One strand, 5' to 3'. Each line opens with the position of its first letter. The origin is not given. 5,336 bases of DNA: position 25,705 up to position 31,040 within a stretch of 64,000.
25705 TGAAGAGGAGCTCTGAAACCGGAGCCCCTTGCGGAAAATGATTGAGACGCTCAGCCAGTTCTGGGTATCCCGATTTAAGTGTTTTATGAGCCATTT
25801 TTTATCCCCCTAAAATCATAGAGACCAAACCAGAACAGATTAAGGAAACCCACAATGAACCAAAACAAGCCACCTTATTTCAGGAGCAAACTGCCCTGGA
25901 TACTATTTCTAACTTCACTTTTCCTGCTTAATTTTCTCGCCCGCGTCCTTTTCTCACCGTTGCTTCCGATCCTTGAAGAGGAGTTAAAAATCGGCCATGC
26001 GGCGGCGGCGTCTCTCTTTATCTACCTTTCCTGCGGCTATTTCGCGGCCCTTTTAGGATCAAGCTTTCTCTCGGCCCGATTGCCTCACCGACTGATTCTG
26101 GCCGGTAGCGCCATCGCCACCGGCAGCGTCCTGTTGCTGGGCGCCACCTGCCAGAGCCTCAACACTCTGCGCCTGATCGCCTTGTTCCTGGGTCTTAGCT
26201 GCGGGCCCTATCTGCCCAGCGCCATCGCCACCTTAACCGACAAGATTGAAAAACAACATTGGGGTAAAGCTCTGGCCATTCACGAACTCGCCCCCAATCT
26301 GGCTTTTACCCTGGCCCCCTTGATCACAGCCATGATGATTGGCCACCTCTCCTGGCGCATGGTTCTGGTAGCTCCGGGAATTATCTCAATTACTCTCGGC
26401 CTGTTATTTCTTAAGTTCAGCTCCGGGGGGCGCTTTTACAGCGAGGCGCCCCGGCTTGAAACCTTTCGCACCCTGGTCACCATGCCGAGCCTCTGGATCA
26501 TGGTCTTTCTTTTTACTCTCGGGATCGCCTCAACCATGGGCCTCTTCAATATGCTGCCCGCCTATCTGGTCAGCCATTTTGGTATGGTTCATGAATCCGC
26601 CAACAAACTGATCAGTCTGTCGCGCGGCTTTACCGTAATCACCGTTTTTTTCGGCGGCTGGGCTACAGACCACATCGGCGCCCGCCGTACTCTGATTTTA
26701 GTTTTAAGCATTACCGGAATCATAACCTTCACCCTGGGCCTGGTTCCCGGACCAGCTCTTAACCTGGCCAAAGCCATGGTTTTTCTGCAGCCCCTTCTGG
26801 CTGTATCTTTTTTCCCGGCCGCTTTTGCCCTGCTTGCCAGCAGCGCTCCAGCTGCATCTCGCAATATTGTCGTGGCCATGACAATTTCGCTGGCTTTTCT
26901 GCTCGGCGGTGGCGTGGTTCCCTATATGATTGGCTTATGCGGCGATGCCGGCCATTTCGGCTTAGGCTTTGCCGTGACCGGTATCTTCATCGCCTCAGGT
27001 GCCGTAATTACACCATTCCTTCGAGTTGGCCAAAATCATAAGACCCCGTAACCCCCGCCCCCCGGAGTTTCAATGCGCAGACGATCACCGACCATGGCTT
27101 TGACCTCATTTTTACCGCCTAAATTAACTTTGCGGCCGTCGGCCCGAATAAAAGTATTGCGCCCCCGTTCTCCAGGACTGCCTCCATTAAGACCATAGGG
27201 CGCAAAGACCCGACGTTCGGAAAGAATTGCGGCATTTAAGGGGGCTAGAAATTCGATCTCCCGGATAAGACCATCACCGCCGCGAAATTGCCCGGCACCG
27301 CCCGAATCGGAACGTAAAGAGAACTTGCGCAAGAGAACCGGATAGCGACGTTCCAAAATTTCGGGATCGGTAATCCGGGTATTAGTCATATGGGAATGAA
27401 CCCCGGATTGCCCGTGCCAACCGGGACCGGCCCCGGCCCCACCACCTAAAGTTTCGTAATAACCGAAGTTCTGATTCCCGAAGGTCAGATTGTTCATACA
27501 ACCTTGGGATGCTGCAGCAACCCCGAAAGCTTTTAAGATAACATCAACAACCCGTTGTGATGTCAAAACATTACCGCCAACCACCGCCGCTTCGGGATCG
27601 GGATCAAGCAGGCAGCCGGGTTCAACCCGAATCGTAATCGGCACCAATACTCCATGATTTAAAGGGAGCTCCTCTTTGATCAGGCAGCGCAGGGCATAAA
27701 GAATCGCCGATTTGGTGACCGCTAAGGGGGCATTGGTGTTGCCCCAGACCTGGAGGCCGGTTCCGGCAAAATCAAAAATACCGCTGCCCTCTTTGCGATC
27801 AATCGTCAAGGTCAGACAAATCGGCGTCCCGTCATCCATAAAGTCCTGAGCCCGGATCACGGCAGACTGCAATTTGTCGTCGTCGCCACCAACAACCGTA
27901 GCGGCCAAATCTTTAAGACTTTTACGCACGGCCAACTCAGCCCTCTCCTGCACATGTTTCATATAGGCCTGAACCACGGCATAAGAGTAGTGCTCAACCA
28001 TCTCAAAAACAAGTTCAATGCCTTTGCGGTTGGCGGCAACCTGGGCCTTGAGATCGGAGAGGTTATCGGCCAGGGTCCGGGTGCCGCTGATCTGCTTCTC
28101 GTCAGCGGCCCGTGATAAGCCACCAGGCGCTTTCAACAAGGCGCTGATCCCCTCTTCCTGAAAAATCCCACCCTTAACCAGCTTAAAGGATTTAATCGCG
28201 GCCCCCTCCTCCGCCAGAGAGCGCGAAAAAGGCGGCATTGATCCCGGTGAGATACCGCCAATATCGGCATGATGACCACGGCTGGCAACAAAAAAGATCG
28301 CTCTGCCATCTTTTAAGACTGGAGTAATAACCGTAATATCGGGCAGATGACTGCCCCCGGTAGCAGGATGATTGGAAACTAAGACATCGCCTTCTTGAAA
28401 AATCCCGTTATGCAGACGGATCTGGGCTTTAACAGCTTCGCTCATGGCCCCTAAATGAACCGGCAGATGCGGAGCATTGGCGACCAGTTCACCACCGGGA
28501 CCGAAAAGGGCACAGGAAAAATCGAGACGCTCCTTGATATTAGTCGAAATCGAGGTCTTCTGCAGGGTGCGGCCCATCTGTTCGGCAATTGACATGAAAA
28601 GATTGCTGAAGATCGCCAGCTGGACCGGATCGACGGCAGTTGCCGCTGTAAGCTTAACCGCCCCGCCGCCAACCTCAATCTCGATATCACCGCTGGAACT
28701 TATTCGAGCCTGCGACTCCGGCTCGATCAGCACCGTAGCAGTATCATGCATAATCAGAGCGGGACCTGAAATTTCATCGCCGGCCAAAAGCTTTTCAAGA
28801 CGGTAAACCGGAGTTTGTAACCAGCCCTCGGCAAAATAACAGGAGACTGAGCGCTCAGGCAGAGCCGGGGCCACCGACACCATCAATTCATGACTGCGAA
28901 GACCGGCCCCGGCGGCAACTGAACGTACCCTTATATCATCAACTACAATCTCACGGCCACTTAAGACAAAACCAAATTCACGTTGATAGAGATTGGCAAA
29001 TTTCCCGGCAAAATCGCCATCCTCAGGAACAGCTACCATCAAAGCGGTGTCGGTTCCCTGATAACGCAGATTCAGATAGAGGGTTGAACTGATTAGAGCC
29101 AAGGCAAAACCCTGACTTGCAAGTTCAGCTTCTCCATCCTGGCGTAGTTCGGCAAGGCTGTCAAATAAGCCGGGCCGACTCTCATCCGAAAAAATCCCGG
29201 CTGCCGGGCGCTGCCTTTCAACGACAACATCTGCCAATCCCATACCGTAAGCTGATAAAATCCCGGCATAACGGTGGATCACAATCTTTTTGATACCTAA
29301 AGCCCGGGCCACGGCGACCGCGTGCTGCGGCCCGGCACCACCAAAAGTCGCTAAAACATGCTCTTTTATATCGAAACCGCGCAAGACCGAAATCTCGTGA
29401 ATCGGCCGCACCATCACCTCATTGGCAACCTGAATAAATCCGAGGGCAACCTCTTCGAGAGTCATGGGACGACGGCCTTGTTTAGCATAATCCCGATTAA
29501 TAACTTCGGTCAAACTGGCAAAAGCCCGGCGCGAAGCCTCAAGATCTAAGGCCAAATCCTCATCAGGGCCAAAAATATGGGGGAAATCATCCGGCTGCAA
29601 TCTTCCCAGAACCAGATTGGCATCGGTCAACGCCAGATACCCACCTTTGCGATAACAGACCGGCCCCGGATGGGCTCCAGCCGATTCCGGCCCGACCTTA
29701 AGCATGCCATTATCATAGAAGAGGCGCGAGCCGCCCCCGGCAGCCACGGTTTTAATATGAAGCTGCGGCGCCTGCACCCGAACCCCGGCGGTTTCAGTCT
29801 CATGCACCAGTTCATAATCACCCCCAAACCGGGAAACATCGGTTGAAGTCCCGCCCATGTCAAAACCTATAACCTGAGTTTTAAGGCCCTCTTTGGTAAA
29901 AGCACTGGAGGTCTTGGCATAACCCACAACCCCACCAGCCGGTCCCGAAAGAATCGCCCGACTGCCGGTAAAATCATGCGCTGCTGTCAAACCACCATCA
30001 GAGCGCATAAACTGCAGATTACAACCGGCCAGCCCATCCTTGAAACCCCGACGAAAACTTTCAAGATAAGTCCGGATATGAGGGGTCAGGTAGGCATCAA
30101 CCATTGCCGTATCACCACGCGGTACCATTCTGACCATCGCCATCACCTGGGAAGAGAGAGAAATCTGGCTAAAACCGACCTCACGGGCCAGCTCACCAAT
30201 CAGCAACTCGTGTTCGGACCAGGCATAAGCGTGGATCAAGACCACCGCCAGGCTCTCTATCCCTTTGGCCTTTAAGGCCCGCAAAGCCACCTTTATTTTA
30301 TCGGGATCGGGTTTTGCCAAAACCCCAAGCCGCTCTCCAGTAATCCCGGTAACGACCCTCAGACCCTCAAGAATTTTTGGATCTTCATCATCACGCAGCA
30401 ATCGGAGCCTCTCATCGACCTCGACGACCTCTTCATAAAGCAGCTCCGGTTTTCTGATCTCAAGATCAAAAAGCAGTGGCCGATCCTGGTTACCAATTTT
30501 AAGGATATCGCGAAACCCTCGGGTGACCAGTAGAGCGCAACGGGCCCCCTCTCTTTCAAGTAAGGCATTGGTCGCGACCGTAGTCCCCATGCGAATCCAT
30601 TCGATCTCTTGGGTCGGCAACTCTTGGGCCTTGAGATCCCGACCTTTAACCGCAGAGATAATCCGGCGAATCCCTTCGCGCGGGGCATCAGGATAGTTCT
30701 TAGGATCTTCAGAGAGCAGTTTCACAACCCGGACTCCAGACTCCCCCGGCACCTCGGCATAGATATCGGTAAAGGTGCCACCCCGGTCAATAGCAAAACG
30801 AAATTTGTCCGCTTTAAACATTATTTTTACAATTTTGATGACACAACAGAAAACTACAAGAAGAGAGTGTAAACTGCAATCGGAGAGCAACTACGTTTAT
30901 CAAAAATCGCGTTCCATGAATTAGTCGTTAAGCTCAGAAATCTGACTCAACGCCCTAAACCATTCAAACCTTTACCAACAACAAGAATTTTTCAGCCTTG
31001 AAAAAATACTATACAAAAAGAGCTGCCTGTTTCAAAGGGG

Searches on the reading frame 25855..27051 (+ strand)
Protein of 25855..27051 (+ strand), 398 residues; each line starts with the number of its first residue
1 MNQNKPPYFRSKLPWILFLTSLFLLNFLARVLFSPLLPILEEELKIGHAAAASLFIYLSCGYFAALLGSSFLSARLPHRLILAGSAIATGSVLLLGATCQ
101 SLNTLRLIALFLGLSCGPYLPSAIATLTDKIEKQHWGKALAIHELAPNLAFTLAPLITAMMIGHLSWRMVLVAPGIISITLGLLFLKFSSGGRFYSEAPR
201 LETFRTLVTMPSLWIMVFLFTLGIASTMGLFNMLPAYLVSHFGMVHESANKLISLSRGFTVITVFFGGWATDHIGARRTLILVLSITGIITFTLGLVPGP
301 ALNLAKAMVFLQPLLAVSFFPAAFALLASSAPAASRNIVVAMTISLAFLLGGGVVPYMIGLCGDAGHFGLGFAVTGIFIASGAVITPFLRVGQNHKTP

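Call 7: search_protein_families(library=ncbifam, proteins=[window:25855-27051:+], max_evalue=0.001)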
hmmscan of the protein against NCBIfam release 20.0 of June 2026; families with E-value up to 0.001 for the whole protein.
window:25855-27051:+ (398 aa): 11 families
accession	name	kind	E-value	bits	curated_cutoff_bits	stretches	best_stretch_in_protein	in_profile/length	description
TIGR00893.1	2A0114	subfamily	1.4e-14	53.8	395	1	23-385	3-394/399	D-galactonate transporter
TIGR00881.1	2A0104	subfamily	2.9e-14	52.9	407.75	1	24-192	5-174/379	phosphoglycerate transporter protein PgtP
NF002982.0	PRK03699.1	equivalog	9.3e-10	38.1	221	1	10-298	6-293/395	MFS transporter TsgA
TIGR00886.1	2A0108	subfamily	9.1e-09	34.9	311.7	1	18-320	4-333/368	NarK family nitrate/nitrite MFS transporter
NF008661.1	PRK11663.1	subfamily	4.4e-08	32.6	564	1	8-185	26-201/439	MFS transporter family glucose-6-phosphate receptor UhpC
TIGR00880.1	2_A_01_02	superfamily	8e-07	29.3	131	1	69-184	18-133/141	multidrug resistance protein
TIGR00711.1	efflux_EmrB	subfamily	1.6e-06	27.2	230.2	1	69-204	57-191/485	DHA2 family efflux MFS transporter permease subunit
TIGR00895.1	2A0115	subfamily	1.9e-06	27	418.55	1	32-186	35-189/398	aromatic acid/H+ symport family MFS transporter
NF053517.1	HbztTptrPcaK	equivalog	0.00013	21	770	1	36-188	41-193/437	4-hydroxybenzoate transporter PcaK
TIGR00710.1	efflux_Bcr_CflA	subfamily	0.00036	20.1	200.9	1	15-315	6-308/385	Bcr/CflA family efflux MFS transporter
NF008586.0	PRK11551.1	equivalog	0.00084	18.4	410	0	59-357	57-362/406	3-(3-hydroxy-phenyl)propionate transporter MhpT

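Call 8: search_protein_families(library=pfam, proteins=[window:25855-27051:+], max_evalue=0.001)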
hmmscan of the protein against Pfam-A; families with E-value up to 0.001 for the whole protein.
window:25855-27051:+ (398 aa): 1 family
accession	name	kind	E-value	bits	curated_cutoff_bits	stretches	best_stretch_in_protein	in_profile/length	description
PF07690.21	MFS_1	-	1e-33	117.1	33.4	2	21-341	3-333/347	Major Facilitator Superfamily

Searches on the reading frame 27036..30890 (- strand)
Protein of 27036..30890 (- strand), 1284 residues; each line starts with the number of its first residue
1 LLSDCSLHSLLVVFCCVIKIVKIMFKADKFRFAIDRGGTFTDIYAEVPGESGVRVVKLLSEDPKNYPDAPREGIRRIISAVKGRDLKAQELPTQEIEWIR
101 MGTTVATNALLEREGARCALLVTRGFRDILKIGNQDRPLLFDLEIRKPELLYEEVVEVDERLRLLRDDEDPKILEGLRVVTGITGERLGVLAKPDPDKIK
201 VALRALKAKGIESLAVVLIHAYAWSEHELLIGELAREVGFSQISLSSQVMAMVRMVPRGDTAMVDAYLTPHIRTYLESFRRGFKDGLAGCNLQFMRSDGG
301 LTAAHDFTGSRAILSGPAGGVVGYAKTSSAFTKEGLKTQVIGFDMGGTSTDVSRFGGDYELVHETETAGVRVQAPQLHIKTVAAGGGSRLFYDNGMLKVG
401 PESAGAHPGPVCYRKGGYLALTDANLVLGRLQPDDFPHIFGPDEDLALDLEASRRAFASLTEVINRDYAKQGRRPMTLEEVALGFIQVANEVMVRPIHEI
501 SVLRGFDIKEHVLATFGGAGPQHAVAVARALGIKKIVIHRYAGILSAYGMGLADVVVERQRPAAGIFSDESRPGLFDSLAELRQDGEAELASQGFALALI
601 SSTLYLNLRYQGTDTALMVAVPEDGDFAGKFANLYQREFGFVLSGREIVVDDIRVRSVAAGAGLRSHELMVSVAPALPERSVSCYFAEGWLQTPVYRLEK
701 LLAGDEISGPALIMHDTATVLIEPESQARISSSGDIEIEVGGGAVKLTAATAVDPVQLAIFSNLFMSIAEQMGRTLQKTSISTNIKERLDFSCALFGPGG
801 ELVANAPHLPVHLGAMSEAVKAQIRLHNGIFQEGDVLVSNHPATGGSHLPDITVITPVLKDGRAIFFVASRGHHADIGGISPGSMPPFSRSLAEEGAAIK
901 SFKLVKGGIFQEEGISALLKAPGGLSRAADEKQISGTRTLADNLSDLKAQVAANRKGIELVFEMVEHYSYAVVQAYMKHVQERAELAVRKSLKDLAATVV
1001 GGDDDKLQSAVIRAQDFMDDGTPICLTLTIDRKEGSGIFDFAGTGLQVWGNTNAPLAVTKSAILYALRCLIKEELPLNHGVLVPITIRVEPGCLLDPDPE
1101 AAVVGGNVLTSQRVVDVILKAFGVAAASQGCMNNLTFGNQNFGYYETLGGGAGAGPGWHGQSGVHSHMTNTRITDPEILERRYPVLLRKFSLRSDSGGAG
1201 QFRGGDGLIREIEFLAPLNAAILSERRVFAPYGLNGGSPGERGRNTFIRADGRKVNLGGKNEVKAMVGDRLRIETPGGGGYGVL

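Call 7: search_protein_families(library=ncbifam, proteins=[window:27036-30890:-], max_evalue=0.001)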
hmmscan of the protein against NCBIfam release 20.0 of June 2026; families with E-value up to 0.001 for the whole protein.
window:27036-30890:- (1284 aa): 5 families
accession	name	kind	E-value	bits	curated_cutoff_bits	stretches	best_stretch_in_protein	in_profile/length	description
NF050156.1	CapLactmsAlpCapA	equivalog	2.5e-91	307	1000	1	30-738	1-685/689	caprolactamase subunit alpha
NF042975.2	AcphenoCarb_ApcC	equivalog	5.6e-44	150.4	1500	2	33-557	12-507/733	acetophenone carboxylase subunit gamma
NF050157.1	CapLactmsBetCapB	equivalog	6.8e-44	150.1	1000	1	753-1282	1-527/577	caprolactamase subunit beta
NF042960.1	AcphenoCarb_ApcA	equivalog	5.7e-41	140.5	1250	1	188-738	115-655/658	acetophenone carboxylase subunit alpha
NF042976.1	AcphenoCarb_ApcD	equivalog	4.1e-14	51.8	1500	1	831-1128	108-383/685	acetophenone carboxylase subunit delta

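Call 8: search_protein_families(library=pfam, proteins=[window:27036-30890:-], max_evalue=0.001)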
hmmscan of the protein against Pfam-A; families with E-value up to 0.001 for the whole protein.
window:27036-30890:- (1284 aa): 4 families
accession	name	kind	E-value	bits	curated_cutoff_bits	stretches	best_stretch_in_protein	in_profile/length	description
PF02538.19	Hydantoinase_B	-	1.2e-206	687.7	26.8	1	754-1282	1-517/519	Hydantoinase B/oxoprolinase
PF01968.24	Hydantoinase_A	-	3.8e-103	345.2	22.9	1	258-558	1-290/291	Hydantoinase/oxoprolinase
PF05378.19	Hydant_A_N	-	2.7e-56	190.5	25.2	1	31-239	1-176/176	Hydantoinase/oxoprolinase N-terminal region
PF19278.4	Hydant_A_C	-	3.5e-08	33.5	21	1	683-730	135-182/193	Hydantoinase/oxoprolinase C-terminal domain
